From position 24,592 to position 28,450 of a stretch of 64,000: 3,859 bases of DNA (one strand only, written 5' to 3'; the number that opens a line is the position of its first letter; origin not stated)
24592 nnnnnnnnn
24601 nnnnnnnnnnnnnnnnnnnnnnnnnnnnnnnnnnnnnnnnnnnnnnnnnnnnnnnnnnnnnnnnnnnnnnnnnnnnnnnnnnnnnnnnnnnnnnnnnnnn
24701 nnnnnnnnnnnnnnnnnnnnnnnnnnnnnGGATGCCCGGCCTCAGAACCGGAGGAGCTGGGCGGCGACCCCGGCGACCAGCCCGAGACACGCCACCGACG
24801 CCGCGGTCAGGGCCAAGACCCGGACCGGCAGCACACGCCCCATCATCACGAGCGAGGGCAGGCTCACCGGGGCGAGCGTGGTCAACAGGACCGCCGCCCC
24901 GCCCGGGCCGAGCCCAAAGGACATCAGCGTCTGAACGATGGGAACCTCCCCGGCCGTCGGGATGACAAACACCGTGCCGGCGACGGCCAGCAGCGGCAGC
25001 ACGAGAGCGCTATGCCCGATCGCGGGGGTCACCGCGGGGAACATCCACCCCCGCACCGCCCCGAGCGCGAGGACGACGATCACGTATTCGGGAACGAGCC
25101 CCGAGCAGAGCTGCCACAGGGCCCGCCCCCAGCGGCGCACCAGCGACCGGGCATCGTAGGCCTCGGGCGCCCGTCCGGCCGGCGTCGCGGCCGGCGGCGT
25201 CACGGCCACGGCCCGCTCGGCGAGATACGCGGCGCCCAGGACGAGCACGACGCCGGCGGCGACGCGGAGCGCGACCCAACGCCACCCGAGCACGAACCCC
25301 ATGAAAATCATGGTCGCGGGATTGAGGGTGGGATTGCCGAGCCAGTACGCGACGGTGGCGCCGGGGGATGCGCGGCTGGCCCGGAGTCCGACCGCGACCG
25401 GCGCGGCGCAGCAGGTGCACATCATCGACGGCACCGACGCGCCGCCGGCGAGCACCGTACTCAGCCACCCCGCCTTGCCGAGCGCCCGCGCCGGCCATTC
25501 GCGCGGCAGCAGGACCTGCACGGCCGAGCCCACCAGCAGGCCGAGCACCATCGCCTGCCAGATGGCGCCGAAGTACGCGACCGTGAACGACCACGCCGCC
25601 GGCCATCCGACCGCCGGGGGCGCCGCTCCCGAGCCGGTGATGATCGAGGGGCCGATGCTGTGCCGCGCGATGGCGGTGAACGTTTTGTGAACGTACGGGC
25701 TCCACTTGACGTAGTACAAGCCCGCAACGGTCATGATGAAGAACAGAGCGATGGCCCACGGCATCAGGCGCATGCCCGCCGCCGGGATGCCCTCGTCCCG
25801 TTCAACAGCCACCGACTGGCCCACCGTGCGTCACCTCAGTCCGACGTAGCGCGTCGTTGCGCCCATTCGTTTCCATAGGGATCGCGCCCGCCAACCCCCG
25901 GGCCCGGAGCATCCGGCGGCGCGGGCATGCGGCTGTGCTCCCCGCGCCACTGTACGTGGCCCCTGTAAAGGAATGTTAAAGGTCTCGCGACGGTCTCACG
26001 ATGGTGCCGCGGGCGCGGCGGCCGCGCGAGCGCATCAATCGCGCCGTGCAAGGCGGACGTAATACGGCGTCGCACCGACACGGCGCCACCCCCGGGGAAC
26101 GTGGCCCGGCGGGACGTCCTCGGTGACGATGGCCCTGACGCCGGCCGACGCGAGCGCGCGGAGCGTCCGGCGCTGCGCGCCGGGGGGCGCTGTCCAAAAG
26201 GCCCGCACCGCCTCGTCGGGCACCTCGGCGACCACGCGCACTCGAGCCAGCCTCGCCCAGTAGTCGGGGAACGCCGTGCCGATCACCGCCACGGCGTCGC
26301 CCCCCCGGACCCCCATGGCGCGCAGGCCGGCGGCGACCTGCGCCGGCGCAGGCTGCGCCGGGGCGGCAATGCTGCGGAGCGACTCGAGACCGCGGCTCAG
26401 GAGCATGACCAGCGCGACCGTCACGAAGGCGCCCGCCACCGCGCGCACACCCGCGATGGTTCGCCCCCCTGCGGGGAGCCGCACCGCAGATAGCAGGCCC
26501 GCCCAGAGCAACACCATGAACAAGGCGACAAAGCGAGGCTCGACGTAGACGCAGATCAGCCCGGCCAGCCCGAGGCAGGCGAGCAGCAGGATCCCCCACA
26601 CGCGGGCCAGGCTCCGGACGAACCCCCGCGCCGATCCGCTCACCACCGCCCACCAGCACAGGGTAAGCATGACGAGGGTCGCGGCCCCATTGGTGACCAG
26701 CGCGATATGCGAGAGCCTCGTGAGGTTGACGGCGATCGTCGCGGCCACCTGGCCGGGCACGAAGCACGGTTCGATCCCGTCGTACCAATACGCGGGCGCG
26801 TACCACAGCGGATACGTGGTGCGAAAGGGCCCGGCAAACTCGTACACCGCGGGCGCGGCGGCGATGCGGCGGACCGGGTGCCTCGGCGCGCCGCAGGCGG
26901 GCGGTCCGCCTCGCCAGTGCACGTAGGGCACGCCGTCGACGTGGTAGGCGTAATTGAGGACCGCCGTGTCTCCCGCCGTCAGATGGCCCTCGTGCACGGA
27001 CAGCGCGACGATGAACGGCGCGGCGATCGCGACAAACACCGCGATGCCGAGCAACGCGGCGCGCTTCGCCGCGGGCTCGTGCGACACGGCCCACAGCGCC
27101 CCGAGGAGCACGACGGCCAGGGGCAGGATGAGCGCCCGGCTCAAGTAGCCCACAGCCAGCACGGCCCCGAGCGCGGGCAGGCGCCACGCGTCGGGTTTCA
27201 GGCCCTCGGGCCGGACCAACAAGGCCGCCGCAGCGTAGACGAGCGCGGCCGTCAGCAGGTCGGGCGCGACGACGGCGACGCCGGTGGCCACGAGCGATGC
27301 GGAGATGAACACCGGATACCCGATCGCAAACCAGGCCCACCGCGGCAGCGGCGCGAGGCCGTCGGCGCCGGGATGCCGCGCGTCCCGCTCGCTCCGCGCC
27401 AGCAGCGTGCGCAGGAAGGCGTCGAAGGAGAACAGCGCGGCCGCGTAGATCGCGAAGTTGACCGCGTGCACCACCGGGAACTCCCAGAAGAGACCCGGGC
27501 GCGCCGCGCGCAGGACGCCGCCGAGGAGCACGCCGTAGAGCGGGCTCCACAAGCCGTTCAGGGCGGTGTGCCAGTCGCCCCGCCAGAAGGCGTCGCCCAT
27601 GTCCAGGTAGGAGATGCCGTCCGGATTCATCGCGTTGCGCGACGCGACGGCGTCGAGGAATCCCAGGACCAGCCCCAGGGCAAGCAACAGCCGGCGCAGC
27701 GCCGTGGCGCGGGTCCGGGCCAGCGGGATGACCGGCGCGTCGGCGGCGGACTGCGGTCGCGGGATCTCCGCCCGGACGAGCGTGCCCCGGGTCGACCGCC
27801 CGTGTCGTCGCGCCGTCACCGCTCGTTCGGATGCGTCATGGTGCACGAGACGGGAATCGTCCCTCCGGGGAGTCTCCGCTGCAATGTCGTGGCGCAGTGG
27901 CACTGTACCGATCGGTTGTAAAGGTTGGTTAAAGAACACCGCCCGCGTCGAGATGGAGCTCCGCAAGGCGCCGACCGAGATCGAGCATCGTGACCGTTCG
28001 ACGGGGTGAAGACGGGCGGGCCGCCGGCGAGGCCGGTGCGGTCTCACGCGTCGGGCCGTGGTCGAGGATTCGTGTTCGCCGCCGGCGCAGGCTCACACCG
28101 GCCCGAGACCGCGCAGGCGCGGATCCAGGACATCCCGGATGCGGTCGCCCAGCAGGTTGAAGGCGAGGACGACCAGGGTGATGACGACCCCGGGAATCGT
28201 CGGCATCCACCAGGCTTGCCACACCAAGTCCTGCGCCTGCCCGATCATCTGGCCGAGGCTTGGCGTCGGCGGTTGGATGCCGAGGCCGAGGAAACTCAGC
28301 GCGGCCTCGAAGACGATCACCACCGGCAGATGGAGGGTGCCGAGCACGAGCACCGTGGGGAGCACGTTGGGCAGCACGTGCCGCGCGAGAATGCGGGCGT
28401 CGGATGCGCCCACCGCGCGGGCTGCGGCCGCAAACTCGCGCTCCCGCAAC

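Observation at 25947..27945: Conserved 34-bp composite motif repeated upstream of two envelope-related transcription units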

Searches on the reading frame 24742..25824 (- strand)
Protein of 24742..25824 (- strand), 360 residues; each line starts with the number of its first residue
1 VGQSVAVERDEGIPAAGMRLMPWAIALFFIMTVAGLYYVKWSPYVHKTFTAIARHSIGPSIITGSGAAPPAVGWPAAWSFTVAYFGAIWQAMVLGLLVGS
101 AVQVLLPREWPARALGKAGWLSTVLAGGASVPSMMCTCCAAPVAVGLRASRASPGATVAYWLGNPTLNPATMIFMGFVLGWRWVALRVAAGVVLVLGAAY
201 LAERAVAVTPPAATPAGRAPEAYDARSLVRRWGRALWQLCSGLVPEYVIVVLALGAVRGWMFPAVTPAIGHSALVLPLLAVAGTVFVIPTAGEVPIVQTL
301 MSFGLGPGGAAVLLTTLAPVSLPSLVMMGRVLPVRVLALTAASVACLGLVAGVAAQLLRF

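Call 10: search_protein_families(library=pfam, proteins=[window:24742-25824:-], max_evalue=0.001)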
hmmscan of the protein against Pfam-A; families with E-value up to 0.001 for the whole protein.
window:24742-25824:- (360 aa): 1 family
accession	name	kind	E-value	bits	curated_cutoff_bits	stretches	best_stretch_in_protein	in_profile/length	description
PF03773.19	ArsP_1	-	2.5e-25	89.7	32.3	2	79-356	7-293/294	Predicted permease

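Call 33: find_homologous_proteins(query=window:24742-25824:-, max_evalue=1e-20)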
Query window:24742-25824:- (360 aa): 3405 proteins with E <= 1e-20 among 8000 candidates; the best 120 are listed.
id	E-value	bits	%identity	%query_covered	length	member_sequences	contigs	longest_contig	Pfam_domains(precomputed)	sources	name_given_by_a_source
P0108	2.2e-222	756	100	100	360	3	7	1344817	PF03773.20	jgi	-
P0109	5.7e-190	649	87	96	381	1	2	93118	PF03773.20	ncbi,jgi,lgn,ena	-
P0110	2.2e-148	513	68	100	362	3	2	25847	PF03773.20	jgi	-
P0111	2.5e-134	466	67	95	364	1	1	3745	PF03773.20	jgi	jgi:uncharacterized membrane protein YraQ (UPF0718 family)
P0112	8.4e-127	442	63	98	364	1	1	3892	PF03773.20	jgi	jgi:uncharacterized protein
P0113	2.2e-126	440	62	98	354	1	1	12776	PF03773.20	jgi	jgi:uncharacterized membrane protein YraQ (UPF0718 family)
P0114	3.1e-126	440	62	97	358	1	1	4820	PF03773.20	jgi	jgi:uncharacterized membrane protein YraQ (UPF0718 family)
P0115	1.3e-125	438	64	96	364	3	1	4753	PF03773.20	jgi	jgi:uncharacterized membrane protein YraQ (UPF0718 family)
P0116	6.0e-125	435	62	98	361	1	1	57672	PF03773.20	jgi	jgi:uncharacterized membrane protein YraQ (UPF0718 family)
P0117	5.0e-123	429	62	98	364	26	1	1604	PF03773.20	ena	-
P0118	1.5e-122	428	60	96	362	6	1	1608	PF03773.20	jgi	jgi:uncharacterized membrane protein YraQ (UPF0718 family)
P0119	2.9e-122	427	65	93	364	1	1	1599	PF03773.20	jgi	jgi:uncharacterized protein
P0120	1.1e-118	415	60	89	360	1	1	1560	PF03773.20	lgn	-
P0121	6.9e-118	412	61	94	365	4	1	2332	PF03773.20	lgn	-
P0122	1.1e-116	408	61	93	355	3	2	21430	PF03773.20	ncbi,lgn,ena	-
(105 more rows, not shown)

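Call 34: find_encoding_contigs(protein=P0116, flank=8000, max_places=2)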
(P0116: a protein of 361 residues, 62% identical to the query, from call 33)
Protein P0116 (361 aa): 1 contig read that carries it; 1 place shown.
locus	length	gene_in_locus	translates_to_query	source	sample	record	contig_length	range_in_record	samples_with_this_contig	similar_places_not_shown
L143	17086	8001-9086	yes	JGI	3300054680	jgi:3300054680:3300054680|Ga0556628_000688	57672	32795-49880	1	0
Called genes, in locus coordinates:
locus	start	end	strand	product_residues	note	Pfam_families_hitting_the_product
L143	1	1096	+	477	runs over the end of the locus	PF01425:Amidase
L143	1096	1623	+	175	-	-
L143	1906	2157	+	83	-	-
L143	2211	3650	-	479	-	PF13506:Glyco_transf_21, PF00535:Glycos_transf_2, PF10111:Glyco_tranf_2_2 (faint), PF13641:Glyco_tranf_2_3, PF13632:Glyco_trans_2_3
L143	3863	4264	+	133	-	PF09990:DUF2231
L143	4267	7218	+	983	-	PF01565:FAD_binding_4, PF02913:FAD-oxidase_C, PF13183:Fer4_8, PF13534:Fer4_17 (weak), PF02754:CCG (faint)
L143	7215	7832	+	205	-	-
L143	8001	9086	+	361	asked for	PF03773:ArsP_1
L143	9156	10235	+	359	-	PF04055:Radical_SAM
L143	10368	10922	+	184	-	PF00111:Fer2 (weak), PF01799:Fer2_2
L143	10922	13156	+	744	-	PF20256:MoCoBD_2, PF02738:MoCoBD_1, PF20256:MoCoBD_2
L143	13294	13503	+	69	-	-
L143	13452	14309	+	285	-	PF00753:Lactamase_B, PF17778:WHD_BLACT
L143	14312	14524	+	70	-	-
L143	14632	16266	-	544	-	PF00118:Cpn60_TCP1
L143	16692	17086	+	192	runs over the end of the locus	PF00578:AhpC-TSA, PF08534:Redoxin, PF00085:Thioredoxin (weak), PF13905:Thioredoxin_8 (weak)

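Call 35: find_encoding_contigs(protein=P0113, flank=8000, max_places=2)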
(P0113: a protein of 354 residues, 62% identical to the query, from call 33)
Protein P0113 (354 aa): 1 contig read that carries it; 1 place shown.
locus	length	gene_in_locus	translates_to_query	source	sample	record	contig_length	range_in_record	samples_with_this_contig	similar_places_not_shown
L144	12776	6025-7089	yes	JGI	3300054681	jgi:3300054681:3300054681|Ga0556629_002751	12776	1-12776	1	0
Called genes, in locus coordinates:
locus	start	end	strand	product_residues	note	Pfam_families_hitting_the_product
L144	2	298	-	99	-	?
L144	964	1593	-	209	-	PF02517:Rce1-like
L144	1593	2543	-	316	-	PF01040:UbiA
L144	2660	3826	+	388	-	PF00990:GGDEF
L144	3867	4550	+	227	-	PF06778:Chlor_dismutase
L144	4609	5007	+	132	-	PF01521:Fe-S_biosyn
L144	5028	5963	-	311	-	PF00126:HTH_1, PF12727:PBP_like (faint), PF03466:LysR_substrate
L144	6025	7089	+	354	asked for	PF03773:ArsP_1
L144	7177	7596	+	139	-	-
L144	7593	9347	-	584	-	PF00224:PK, PF02887:PK_C, PF00391:PEP-utilizers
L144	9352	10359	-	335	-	PF00365:PFK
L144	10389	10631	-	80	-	-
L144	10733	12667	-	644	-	PF08298:AAA_PrkA, PF06798:PrkA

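Call 36: find_encoding_contigs(protein=P0122, flank=8000, max_places=2)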
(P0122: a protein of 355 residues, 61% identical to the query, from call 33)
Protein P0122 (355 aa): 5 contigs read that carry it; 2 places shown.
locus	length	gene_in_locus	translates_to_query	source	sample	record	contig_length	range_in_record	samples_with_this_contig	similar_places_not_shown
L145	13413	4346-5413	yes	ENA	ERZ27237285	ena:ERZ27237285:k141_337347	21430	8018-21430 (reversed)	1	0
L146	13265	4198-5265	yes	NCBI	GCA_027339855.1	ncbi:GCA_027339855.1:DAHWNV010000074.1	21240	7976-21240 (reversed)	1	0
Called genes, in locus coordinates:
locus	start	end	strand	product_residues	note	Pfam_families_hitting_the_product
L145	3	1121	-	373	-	?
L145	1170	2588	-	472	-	PF01966:HD, PF19276:HD_assoc_2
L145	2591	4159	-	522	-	PF22694:CtpB_N-like, PF00595:PDZ, PF13180:PDZ_2 (weak), PF17820:PDZ_6, PF03572:Peptidase_S41, PF01471:PG_binding_1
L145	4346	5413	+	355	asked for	PF03773:ArsP_1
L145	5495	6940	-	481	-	-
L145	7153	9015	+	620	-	PF05448:AXE1 (faint), PF22244:GCE_fung (faint)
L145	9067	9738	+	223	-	PF00657:Lipase_GDSL, PF13472:Lipase_GDSL_2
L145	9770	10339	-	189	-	-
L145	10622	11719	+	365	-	PF09365:DUF2461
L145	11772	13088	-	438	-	PF13302:Acetyltransf_3, PF00583:Acetyltransf_1 (weak), PF01209:Ubie_methyltran, PF13489:Methyltransf_23, PF13847:Methyltransf_31, PF08241:Methyltransf_11, PF08242:Methyltransf_12, PF13649:Methyltransf_25, +2 more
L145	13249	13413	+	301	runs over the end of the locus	PF00924:MS_channel_2nd (weak)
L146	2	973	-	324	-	?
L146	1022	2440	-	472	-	PF01966:HD, PF19276:HD_assoc_2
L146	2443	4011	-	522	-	PF22694:CtpB_N-like, PF00595:PDZ, PF13180:PDZ_2 (weak), PF17820:PDZ_6, PF03572:Peptidase_S41, PF01471:PG_binding_1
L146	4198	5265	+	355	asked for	PF03773:ArsP_1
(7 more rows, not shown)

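Call 39: search_protein_families(library=pfam, proteins=[L143:7215-7832:+], max_evalue=0.01)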
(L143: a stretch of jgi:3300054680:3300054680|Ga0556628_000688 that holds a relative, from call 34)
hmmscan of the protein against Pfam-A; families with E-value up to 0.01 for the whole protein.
L143:7215-7832:+ (205 aa): 2 families
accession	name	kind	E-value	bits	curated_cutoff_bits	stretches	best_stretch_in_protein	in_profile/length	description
PF04173.18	DoxD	-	0.00019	21.9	22.7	1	51-188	1-148/167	TQO small subunit DoxD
PF07681.17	DoxX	-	0.0007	20.6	23.6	1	54-143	4-78/85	DoxX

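Call 58: find_encoding_contigs(protein=P0111, flank=4000, max_places=2)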
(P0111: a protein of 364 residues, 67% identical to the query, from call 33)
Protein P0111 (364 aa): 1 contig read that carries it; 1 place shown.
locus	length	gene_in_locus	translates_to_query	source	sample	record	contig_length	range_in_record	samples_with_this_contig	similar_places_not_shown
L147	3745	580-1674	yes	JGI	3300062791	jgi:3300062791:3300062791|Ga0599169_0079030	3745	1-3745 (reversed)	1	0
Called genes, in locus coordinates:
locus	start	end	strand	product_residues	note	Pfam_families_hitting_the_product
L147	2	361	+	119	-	?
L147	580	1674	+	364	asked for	PF03773:ArsP_1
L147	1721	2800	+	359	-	PF04055:Radical_SAM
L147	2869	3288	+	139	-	PF07883:Cupin_2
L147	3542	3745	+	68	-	?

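Call 59: find_encoding_contigs(protein=P0115, flank=4000, max_places=2)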
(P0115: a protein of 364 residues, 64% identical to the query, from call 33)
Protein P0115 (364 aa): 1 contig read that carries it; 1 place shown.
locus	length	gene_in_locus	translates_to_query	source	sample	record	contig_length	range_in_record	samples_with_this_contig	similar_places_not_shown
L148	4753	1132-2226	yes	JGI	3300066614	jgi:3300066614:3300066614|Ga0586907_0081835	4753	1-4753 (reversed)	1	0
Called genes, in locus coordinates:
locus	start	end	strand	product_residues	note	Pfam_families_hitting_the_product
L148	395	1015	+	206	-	PF04173:DoxD (weak)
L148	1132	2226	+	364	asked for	PF03773:ArsP_1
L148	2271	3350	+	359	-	PF04055:Radical_SAM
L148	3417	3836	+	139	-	PF07883:Cupin_2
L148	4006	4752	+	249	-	?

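Call 63: search_protein_families(library=ncbifam, proteins=[window:24742-25824:-], max_evalue=0.00001)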
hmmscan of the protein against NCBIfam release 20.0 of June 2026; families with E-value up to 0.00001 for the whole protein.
window:24742-25824:- (360 aa): 2 families
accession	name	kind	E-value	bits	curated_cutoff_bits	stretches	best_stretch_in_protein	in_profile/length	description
NF033936.1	CuZnOut_SO0444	equivalog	8.9e-10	38.2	300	1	92-202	12-122/351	SO_0444 family Cu/Zn efflux transporter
NF040736.1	efflux_SaoE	equivalog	4.6e-09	36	325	1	92-356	22-295/352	efflux transporter SaoE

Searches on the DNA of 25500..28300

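Call 43: search_rna_families(source=window, start=25500, end=28300, threshold=evalue, max_evalue=1)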
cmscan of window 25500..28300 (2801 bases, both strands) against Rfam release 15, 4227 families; matches with E-value up to 1: 0.
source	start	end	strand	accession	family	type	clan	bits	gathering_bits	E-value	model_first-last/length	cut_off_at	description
